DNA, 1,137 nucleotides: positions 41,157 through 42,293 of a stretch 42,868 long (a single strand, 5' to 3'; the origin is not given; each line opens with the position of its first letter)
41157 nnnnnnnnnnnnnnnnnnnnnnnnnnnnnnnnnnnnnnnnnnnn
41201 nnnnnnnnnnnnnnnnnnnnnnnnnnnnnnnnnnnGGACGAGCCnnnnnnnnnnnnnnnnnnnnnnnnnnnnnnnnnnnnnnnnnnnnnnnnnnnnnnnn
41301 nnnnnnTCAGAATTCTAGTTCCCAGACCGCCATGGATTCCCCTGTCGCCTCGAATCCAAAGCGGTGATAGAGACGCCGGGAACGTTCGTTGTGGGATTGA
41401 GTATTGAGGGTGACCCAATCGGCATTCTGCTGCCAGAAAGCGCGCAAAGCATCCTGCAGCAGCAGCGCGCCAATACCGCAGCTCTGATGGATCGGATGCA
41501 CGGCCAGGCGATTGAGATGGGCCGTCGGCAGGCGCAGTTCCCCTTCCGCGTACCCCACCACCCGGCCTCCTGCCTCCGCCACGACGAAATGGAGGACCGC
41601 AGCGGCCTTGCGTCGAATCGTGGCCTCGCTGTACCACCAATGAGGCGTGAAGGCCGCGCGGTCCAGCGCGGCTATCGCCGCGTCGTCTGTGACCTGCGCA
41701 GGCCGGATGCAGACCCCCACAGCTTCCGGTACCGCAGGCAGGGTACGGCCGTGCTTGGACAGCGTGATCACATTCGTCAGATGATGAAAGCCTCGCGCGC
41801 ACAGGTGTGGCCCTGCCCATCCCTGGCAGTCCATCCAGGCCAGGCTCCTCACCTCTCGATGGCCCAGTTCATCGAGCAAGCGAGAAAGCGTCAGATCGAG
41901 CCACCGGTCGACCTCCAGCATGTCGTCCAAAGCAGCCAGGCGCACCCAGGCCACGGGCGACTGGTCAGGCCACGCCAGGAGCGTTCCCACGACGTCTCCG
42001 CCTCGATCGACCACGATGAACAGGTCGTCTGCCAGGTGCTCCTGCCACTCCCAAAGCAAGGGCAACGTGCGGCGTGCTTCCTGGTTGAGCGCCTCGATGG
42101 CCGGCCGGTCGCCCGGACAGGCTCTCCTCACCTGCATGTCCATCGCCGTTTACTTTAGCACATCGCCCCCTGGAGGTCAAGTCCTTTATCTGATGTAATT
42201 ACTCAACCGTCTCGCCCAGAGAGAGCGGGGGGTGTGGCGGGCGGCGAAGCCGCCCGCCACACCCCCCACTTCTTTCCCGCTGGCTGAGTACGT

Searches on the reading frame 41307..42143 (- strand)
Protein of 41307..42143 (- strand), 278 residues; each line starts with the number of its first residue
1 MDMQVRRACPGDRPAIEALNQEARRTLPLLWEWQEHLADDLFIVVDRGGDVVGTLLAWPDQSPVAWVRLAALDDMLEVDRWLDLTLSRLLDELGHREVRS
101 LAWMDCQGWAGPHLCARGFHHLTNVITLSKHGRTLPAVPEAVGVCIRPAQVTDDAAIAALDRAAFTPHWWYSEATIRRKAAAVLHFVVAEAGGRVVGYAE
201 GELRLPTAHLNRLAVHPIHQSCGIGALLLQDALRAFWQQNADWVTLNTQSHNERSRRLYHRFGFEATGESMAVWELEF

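Call 6: search_protein_families(library=pfam, proteins=[window:41307-42143:-], max_evalue=0.001)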
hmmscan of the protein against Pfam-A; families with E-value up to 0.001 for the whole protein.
window:41307-42143:- (278 aa): 5 families
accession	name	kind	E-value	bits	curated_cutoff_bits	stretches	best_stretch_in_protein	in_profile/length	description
PF00583.31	Acetyltransf_1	-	2.9e-20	73.1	20.7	1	177-264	23-116/116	Acetyltransferase (GNAT) family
PF13508.13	Acetyltransf_7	-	2.3e-15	57.2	27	1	185-265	4-83/84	Acetyltransferase (GNAT) domain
PF13673.13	Acetyltransf_10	-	4.1e-13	49.9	23.6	1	178-270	25-113/128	Acetyltransferase (GNAT) domain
PF08445.16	FR47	-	1.6e-06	28.5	22.1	1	199-268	13-81/86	FR47-like protein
PF13302.13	Acetyltransf_3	-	0.00032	21.9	25.4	0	146-265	4-138/138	Acetyltransferase (GNAT) domain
